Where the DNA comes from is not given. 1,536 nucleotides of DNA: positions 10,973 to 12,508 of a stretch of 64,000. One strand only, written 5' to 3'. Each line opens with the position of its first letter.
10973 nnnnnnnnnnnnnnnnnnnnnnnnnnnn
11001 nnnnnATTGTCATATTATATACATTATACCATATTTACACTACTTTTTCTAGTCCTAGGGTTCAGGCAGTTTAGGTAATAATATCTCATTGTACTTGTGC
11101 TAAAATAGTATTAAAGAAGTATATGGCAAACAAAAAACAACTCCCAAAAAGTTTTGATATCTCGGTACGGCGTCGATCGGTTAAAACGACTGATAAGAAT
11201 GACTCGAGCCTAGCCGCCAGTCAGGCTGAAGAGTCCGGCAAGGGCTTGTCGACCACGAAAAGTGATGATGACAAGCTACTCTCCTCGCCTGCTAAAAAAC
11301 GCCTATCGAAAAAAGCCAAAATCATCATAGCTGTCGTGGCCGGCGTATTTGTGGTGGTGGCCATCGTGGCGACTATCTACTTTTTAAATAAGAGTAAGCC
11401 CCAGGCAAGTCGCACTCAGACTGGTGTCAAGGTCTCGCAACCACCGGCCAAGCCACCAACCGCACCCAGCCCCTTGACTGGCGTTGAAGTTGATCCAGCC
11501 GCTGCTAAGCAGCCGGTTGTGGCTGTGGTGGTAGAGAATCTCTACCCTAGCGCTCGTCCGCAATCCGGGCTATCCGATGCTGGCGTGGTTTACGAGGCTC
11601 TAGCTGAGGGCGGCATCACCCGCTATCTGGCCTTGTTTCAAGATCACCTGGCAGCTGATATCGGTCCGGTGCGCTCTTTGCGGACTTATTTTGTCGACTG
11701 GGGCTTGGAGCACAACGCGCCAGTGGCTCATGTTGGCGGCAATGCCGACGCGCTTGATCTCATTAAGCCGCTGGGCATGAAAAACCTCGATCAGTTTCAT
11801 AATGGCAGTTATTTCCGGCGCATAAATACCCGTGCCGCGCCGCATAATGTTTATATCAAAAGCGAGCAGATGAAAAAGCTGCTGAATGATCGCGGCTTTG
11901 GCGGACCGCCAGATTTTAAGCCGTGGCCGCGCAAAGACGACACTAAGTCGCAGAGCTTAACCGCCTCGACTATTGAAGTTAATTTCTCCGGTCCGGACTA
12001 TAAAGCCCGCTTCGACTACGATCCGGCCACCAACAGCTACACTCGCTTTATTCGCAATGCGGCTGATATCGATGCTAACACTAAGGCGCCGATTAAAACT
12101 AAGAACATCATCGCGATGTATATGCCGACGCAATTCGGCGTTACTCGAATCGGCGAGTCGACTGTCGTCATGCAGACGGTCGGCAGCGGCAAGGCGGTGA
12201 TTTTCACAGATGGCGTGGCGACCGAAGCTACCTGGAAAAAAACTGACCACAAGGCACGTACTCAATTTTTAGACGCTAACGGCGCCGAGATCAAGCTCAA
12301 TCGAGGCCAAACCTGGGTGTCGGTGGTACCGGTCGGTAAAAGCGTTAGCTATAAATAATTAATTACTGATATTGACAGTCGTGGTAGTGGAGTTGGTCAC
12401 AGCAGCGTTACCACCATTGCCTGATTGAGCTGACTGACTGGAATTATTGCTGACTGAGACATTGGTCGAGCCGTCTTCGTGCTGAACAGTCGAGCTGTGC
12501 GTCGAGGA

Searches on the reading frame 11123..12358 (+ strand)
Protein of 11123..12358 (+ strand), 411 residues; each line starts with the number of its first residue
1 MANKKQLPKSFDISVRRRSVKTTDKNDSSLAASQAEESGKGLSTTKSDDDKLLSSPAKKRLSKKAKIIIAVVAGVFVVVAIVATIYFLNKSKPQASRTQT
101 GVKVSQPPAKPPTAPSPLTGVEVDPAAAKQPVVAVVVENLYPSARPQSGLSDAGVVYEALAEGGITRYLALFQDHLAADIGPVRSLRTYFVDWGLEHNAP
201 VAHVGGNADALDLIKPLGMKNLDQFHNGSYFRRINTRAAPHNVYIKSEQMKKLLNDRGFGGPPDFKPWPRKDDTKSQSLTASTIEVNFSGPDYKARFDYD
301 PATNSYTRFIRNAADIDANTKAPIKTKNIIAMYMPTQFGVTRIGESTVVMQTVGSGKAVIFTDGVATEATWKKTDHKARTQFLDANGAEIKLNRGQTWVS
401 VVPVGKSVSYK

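Call 66: search_protein_families(library=pfam, proteins=[window:11123-12358:+], max_evalue=0.00001)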
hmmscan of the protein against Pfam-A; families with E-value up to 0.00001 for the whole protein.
window:11123-12358:+ (411 aa): 2 families
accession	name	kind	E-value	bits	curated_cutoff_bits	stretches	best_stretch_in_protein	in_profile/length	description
PF11258.13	DUF3048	-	4e-41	141.1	25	1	118-259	1-147/148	Protein of unknown function (DUF3048) N-terminal domain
PF17479.7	DUF3048_C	-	1.4e-26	93.6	25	1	285-399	2-114/114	Protein of unknown function (DUF3048) C-terminal domain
